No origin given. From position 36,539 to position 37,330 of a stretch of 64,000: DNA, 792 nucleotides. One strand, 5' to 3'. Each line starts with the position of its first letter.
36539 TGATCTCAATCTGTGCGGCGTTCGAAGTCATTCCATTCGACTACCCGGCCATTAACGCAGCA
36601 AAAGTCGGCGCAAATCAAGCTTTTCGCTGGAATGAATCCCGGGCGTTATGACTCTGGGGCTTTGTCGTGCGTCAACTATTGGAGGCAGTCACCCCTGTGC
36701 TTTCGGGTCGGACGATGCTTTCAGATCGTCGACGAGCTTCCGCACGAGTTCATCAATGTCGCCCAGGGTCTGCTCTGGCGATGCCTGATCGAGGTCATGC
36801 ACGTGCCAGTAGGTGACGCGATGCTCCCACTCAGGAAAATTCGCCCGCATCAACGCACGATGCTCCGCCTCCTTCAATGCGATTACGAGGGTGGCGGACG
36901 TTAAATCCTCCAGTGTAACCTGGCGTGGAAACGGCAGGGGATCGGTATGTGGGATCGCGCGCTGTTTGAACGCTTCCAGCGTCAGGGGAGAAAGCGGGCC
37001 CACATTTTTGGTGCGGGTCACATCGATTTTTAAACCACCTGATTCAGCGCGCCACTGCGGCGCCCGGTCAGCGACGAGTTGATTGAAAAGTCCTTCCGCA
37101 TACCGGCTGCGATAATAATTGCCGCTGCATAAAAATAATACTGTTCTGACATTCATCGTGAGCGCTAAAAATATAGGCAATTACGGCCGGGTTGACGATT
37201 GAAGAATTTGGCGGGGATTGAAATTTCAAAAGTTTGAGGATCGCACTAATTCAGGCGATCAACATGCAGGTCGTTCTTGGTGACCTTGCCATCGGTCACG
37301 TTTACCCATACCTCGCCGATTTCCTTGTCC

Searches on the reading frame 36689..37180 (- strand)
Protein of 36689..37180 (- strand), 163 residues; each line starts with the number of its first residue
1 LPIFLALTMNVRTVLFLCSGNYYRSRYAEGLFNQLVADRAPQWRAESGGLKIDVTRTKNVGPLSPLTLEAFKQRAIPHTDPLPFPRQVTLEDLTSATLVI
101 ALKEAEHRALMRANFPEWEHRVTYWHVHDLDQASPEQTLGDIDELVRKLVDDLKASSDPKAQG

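Call 60: search_protein_families(library=pfam, proteins=[window:36689-37180:-])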
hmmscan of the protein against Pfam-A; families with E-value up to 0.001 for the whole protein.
window:36689-37180:- (163 aa): 1 family
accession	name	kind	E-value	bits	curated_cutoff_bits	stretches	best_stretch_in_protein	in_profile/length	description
PF01451.26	LMWPc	-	2.6e-09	37.9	23.2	1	14-126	1-108/144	Low molecular weight phosphotyrosine protein phosphatase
